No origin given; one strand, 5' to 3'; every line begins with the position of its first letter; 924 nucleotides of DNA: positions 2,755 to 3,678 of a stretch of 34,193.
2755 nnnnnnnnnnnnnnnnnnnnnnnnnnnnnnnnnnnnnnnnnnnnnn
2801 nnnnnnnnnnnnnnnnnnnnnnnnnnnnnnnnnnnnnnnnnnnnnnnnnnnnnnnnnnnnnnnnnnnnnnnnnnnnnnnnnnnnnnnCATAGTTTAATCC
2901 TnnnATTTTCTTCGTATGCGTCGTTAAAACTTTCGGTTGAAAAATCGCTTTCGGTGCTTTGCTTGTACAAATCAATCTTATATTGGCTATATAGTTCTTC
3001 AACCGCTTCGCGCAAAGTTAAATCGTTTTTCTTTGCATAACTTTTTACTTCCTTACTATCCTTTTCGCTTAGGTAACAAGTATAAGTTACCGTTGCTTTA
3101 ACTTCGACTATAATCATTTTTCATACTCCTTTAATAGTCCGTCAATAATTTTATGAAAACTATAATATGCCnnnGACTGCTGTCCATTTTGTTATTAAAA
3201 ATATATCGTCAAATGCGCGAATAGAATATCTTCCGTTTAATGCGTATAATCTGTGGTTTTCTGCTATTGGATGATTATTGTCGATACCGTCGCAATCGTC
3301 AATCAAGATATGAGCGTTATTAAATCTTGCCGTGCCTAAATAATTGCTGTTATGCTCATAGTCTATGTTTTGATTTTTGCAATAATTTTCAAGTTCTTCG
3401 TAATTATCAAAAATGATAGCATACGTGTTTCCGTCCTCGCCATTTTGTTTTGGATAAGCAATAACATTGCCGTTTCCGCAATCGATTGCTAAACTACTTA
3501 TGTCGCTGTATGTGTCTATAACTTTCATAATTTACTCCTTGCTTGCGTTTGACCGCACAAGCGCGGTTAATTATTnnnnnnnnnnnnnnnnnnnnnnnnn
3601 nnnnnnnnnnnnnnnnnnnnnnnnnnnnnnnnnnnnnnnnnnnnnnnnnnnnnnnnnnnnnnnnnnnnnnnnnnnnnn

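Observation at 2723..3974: AT-rich reverse-strand four-gene cassette ending in a tiny HTH gene (Acr-Aca-like or TA-like) between effector and packaging modules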

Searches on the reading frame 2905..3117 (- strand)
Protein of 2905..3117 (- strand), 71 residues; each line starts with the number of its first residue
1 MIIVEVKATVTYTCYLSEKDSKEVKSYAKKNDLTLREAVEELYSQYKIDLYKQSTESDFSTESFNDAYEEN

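Call 4: search_protein_families(library=pfam, proteins=[window:2905-3117:-], max_evalue=1)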
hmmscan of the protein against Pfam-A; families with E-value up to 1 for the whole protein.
window:2905-3117:- (71 aa): 4 families
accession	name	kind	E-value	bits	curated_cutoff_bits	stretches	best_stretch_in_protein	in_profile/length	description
PF16446.10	DUF5043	-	0.022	15.1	25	1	10-53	16-58/156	Domain of unknown function (DUF5043)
PF19891.5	DUF6364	-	0.023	15.6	27.3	1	16-54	9-39/70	Family of unknown function (DUF6364)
PF20525.3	DUF6740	-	0.032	12.9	27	1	29-58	206-235/532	Family of unknown function (DUF6740)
PF23805.1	DUF7180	-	0.037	15.1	27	1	15-56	5-46/79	Family of unknown function (DUF7180)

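Call 5: search_protein_families(library=phrogs, proteins=[window:2905-3117:-], max_evalue=1)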
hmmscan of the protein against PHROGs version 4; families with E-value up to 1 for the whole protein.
window:2905-3117:- (71 aa): 2 families
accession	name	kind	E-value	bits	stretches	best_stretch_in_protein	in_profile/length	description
phrog_582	-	transcription regulation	0.058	14.7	1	6-50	54-98/105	Arc-like repressor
phrog_28859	-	unknown function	0.38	11.6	1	11-29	18-36/40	-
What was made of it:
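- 2902..3117 (-): g3: 71-aa acidic protein, possibly ribbon-helix-helix. Weak hits only: phrog_582 Arc-like E 0.058, DUF6364 E 0.023 (calls 4, 5).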

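Call 8: search_protein_families(library=padloc, proteins=[window:2905-3117:-], max_evalue=1)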
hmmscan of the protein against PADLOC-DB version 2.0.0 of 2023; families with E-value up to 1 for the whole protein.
window:2905-3117:- (71 aa): 0 families

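Call 9: search_protein_families(library=ncbifam, proteins=[window:2905-3117:-], max_evalue=1)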
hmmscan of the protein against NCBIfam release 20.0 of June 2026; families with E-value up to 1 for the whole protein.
window:2905-3117:- (71 aa): 0 families

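Call 17: find_homologous_proteins(query=window:2905-3117:-, max_evalue=0.01)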
Query window:2905-3117:- (71 aa): 16 proteins with E <= 0.01 among 16 candidates.
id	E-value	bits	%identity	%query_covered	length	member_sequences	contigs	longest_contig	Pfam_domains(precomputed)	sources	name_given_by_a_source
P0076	2.2e-36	139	100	100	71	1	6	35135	-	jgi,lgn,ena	jgi:hypothetical protein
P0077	1.5e-34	134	96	100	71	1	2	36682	-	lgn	-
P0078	2.6e-33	130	96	97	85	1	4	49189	-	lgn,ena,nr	nr:MAG TPA: Arc-like DNA binding domain protein [Caudoviricetes sp.]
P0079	3.1e-33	129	93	100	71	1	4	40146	-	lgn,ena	-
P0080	1.4e-32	127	92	100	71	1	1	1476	-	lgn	-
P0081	2.1e-32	127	92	100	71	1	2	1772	-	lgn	-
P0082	3.3e-32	126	92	100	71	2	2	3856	-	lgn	-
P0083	4.6e-32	126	93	97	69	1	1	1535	-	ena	-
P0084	1.5e-30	121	86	100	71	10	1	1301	-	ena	-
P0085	3.4e-30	120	89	100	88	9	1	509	-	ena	-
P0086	2.2e-29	117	89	99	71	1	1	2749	-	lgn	-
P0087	1.8e-28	115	86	100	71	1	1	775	-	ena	-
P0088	1.1e-27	112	88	93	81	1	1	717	-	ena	-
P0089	9.2e-26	106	93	83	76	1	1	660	-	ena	-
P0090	8.0e-17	78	85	73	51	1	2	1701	-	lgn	-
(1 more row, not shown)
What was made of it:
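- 2902..3117 (-): One homologue is named Arc-like by a source (call 17).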

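Call 19: find_encoding_contigs(protein=P0078, flank=4000, max_places=3)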
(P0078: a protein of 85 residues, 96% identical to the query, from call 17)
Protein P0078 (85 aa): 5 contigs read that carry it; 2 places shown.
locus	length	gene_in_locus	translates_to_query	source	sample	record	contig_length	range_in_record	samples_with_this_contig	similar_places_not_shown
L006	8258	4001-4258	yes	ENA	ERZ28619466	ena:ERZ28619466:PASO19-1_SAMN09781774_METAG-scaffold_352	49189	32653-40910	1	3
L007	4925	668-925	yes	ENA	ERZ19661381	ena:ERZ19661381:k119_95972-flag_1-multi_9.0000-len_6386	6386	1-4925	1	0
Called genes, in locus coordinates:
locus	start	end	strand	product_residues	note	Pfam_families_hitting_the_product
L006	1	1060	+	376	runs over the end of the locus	-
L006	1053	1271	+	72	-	-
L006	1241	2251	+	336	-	PF01507:PAPS_reduct (weak)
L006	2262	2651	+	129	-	PF09643:YopX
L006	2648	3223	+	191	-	-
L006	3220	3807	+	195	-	-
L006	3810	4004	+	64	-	-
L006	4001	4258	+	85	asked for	-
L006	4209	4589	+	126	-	PF25682:Phage_VG64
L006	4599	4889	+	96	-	-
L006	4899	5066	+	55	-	-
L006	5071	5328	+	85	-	-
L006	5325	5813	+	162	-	-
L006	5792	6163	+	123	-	-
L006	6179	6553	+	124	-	-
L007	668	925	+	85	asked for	-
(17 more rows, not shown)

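Call 20: find_encoding_contigs(protein=P0079, flank=4000, max_places=3)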
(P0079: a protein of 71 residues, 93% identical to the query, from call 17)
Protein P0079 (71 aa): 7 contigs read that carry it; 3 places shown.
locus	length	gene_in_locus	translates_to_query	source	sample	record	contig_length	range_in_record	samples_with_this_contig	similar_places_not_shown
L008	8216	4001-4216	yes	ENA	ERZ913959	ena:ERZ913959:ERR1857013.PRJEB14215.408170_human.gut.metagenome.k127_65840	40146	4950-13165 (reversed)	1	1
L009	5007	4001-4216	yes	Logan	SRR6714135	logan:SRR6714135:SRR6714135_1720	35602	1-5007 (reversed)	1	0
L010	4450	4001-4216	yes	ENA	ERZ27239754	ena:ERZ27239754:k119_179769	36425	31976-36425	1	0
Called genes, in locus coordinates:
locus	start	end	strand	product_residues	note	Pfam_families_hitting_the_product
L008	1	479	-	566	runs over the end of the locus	-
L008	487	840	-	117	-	-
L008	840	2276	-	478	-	PF04466:Terminase_3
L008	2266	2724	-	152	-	-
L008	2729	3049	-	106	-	PF21825:Sequestin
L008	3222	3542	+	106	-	-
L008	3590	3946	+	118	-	-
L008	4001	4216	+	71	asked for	-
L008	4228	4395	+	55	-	PF01381:HTH_3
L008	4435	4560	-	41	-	-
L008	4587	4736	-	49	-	-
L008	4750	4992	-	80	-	-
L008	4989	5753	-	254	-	-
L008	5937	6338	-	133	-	-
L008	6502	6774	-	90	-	-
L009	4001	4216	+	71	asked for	-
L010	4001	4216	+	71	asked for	-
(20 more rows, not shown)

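Call 44: search_solved_structures(query=A2, max_evalue=10)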
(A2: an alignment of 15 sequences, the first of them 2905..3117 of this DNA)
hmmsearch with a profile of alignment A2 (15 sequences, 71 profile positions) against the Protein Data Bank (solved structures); distinct sequences matched with E-value up to 10: 7.
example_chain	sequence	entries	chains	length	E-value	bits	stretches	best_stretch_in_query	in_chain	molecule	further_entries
5hn7_A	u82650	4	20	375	0.25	14.3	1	17-56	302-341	Farnesyl pyrophosphate synthase, putative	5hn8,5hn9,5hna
3mav_A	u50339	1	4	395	0.27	14.2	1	17-56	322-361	Farnesyl pyrophosphate synthase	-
3cc9_A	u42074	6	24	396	0.27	14.2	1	17-56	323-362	Putative farnesyl pyrophosphate synthase | Farnesyl pyrophosphate synthase, putative | Farnesyl pyrophosphate synthase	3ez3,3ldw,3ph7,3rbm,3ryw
1nf2_A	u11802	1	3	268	0.44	13.5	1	16-36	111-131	phosphatase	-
8hlk_A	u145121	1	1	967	1.1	12.2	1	12-40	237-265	Microcystin synthetase B (Fragment)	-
23it_L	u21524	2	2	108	1.2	12.1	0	8-18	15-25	pO18-29 VL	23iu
8p6s_A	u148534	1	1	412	1.3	12.1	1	19-55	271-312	Digalactosyldiacylglycerol synthase 2, chloroplastic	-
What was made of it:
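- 2902..3117 (-): No PDB sequence match (call 44).
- On Arc/MetJ ribbon-helix-helix, for g3: There is no PDB sequence hit (call 44).
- The RHH assignment of g3 is weak (calls 4, 5, 44).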

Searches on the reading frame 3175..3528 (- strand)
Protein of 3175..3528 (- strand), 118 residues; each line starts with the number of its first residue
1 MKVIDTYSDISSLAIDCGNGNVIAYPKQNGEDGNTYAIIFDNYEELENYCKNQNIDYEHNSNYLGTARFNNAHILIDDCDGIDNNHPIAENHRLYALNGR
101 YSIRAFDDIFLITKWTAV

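Call 4: search_protein_families(library=pfam, proteins=[window:3175-3528:-], max_evalue=1)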
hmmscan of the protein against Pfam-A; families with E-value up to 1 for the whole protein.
window:3175-3528:- (118 aa): 1 family
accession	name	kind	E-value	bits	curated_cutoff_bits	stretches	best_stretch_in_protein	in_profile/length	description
PF06194.16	Phage_Orf51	-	0.065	13.7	27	1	39-60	53-74/80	Phage Conserved Open Reading Frame 51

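Call 5: search_protein_families(library=phrogs, proteins=[window:3175-3528:-], max_evalue=1)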
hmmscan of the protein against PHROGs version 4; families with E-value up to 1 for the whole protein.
window:3175-3528:- (118 aa): 3 families
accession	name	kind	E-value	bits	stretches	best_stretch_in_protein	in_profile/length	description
phrog_13659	-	unknown function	0.014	16.5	1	35-59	20-44/49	-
phrog_6066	-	unknown function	0.1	13.4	1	30-64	16-51/61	-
phrog_17604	-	unknown function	0.24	12.7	1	29-68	39-76/92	-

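Call 8: search_protein_families(library=padloc, proteins=[window:3175-3528:-], max_evalue=1)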
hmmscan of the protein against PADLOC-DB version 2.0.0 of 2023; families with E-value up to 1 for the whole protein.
window:3175-3528:- (118 aa): 0 families

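Call 9: search_protein_families(library=ncbifam, proteins=[window:3175-3528:-], max_evalue=1)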
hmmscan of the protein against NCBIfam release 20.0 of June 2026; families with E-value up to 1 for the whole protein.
window:3175-3528:- (118 aa): 0 families

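Call 10: find_homologous_proteins(query=window:3175-3528:-, max_evalue=0.01)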
Query window:3175-3528:- (118 aa): 2 proteins with E <= 0.01 among 4 candidates.
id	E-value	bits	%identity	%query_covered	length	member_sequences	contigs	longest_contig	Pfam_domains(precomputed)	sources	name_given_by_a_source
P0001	2.7e-70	252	97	97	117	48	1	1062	-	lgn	-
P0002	2.2e-61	223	86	97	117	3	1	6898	-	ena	-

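Call 43: search_protein_representatives(protein=window:3175-3528:-)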
Query: 118 residues. Proteins with E-value up to 0.001 (for the whole library): 8; up to 1e-10: 3; up to 1e-30: 1. The best 8 are listed.
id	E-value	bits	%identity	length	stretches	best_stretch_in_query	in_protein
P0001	8.4e-71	252.2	96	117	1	1-116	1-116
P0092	1.8e-23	99.5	43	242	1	3-111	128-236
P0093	7.7e-12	61.9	39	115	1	1-106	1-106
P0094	4.0e-08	49.9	32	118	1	1-108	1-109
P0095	8.1e-08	48.9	32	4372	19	54-86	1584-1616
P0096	2.7e-05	40.8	33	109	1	1-112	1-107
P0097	6.4e-04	36.3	41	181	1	8-104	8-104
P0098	7.0e-04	36.2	45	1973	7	10-39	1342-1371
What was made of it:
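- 3172..3528 (-): g2: 118-aa acidic (pI 4.5) beta-rich protein; a rare downstream gene. Only 2 close and 5 distant cluster representatives among 1.8 billion (calls 10, 43).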

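Call 46: find_encoding_contigs(protein=P0092, flank=4000, max_places=2)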
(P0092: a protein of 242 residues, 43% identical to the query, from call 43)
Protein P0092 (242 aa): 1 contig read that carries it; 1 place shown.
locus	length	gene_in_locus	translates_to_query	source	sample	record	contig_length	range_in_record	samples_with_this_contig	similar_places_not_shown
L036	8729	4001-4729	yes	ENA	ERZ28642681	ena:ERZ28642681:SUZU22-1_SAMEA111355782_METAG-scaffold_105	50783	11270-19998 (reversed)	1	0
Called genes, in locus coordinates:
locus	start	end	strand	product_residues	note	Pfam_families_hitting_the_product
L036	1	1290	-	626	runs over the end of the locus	-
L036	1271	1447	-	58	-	-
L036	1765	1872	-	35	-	-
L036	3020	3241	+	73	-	-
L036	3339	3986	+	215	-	-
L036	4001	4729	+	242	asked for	-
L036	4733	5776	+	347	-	PF01580:FtsK_SpoIIIE, PF20703:nSTAND1, PF01580:FtsK_SpoIIIE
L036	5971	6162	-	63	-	PF22811:Zn_ribbon_NrdR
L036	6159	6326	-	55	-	-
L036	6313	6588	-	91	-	-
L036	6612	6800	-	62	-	PF18789:DarA_C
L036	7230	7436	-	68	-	-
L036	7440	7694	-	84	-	-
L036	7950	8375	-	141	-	-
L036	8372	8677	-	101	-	-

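Call 53: predict_structure(alignment_id=A3)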
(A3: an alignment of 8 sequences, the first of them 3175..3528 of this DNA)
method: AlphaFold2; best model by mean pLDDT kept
length: 118 residues; sequences in the alignment: 8
mean_pLDDT: 92.8   pTM: 0.86
mean pLDDT of the five models: 92.8, 92.7, 92.4, 92.4, 91.5
residues with pLDDT >= 90: 101; 70-90: 12; 50-70: 4; < 50: 1
segments of 3 or more residues with pLDDT < 50: none
pLDDT, mean of each block of 10 residues (from residue 1): 95 92 93 96 96 93 96 94 80 96 97 84
secondary structure, 60 per line:
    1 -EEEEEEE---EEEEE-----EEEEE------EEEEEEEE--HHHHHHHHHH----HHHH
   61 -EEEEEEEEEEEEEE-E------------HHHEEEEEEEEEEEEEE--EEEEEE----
elements in order: E2-8 E12-16 E22-26 E33-40 H43-52 H57-60 E62-75 E93-106 E109-114
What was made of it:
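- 3172..3528 (-): AF2 pLDDT 92.8 (call 53).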

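Call 56: fold_search(model_id=the predicted structure, library=pdb)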
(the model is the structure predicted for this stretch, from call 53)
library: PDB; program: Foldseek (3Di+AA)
matches with E <= 10: 184; with E <= 0.001: 0
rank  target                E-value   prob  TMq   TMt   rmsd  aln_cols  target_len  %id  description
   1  8zak_B                8.8e-02  0.23  0.25  0.14  13.6       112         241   12  Crystal structure of the channel protein CorA from Campylobacter jejuni in complex with Ni2+ (released 2024-06-19)
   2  8zah_B                1.2e-01  0.18  0.24  0.14  13.7       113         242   12  Crystal structure of the channel protein CorA from Campylobacter jejuni (released 2024-06-19)
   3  3nvo_B                2.8e-01  0.11  0.23  0.13  12.9       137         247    9  The Soluble Domain Structure of the ZntB Zn2+ Efflux System (released 2011-03-23)
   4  3nwi_E                4.2e-01  0.11  0.25  0.14  13.1       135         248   10  The Soluble Domain Structure of the ZntB Zn2+ Efflux System (released 2011-03-23)
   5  8zak_A                5.3e-01  0.10  0.25  0.14  13.7       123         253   10  Crystal structure of the channel protein CorA from Campylobacter jejuni in complex with Ni2+ (released 2024-06-19)
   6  3nwi_C                6.3e-01  0.09  0.25  0.14  13.1       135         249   10  The Soluble Domain Structure of the ZntB Zn2+ Efflux System (released 2011-03-23)
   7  3nwi_A                6.7e-01  0.09  0.25  0.14  13.1       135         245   10  The Soluble Domain Structure of the ZntB Zn2+ Efflux System (released 2011-03-23)
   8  8zah_A                7.1e-01  0.08  0.24  0.13  13.9       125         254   10  Crystal structure of the channel protein CorA from Campylobacter jejuni (released 2024-06-19)
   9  4mqd_A                8.0e-01  0.51  0.53  0.48   4.3       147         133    9  Crystal structure of ComJ, inhibitor of the DNA degrading activity of NucA, from Bacillus subtilis (released 2013-10-09)
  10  3nwi_B                8.0e-01  0.08  0.25  0.14  13.1       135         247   10  The Soluble Domain Structure of the ZntB Zn2+ Efflux System (released 2011-03-23)
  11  8tmb_A                8.5e-01  0.09  0.28  0.11  15.4       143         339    8  Cryo-EM structure of CorA in complex with conformation-specific synthetic antibody C12 and 20 mM MgCl2, State MG20-1 (released 2025-02-12)
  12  8tmi_E                9.0e-01  0.08  0.28  0.12  14.7       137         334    6  Cryo-EM structure of CorA in complex with conformation-specific synthetic antibody C18 and 100 uM MgCl2, State MG0.1-2 (released 2025-02-12)
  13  9gnx_B                9.0e-01  0.08  0.19  0.24  11.3       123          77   10  Human SENP5 in complex with SUMO1 (E67D) (released 2025-07-16)
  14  8tmb_B                9.5e-01  0.10  0.30  0.12  15.2       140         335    7  Cryo-EM structure of CorA in complex with conformation-specific synthetic antibody C12 and 20 mM MgCl2, State MG20-1 (released 2025-02-12)
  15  3gm5                  1.0e+00  0.09  0.29  0.24  10.4       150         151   11  Crystal structure of a putative methylmalonyl-coenzyme A epimerase from Thermoanaerobacter tengcongensis at 2.0 A resolu (released 2009-09-22)
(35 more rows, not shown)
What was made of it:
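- Tried and rejected: The best fold similarity is ComJ, a nuclease inhibitor (TM 0.53, E 0.8; call 56).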

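Call 59: find_encoding_contigs(protein=P0093, flank=3500, max_places=2)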
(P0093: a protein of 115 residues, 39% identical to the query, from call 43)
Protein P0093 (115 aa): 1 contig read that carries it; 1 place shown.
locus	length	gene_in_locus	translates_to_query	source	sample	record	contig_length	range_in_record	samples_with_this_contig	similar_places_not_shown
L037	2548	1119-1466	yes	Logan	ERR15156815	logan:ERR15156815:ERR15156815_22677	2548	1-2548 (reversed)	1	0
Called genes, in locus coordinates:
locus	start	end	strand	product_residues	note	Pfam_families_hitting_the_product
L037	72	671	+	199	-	-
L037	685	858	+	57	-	-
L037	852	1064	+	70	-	-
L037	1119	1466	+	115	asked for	-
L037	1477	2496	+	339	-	PF01580:FtsK_SpoIIIE, PF12846:AAA_10 (faint)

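Call 60: find_encoding_contigs(protein=P0094, flank=3500, max_places=2)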
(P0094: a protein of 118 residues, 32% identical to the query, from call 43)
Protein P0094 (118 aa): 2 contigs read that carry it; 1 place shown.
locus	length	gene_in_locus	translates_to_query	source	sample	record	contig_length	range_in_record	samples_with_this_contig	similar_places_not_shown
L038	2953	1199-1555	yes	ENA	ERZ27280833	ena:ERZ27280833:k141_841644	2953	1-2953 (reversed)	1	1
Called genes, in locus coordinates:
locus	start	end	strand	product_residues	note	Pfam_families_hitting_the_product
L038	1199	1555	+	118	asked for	-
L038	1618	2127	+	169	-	-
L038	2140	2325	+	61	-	-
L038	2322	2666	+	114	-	-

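Call 61: find_encoding_contigs(protein=P0097, flank=3500, max_places=2)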
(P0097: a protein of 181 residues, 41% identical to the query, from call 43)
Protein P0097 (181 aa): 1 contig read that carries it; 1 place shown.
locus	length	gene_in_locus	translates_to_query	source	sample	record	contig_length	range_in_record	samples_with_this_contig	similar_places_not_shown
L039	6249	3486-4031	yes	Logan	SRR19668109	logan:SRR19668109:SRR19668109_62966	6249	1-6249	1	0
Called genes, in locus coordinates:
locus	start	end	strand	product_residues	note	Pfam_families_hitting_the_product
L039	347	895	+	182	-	-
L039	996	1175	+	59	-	-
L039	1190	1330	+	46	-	-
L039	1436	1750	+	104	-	-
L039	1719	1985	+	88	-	-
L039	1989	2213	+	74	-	-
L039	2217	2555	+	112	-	-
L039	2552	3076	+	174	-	-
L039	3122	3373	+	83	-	-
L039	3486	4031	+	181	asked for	-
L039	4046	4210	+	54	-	-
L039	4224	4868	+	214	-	PF00239:Resolvase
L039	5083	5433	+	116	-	-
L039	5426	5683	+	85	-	-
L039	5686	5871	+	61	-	-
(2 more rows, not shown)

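Call 93: search_solved_structures(query=A3, max_evalue=10)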
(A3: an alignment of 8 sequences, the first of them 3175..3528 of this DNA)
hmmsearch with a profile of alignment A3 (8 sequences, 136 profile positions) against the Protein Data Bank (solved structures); distinct sequences matched with E-value up to 10: 5.
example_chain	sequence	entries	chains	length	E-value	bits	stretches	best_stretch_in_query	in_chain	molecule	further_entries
7avh_A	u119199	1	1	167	0.3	14.5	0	36-72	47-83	LPXTG cell wall surface protein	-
9unw_C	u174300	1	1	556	1.3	12.3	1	55-129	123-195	T-complex protein 1 subunit alpha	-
3iyg_A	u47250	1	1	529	1.4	12.3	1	55-127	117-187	T-complex protein 1 subunit alpha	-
9fqr_IZ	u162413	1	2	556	1.5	12.2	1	55-127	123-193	T-complex protein 1 subunit alpha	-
4b2t_A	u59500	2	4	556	1.5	12.2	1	55-127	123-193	T-COMPLEX PROTEIN 1 SUBUNIT ALPHA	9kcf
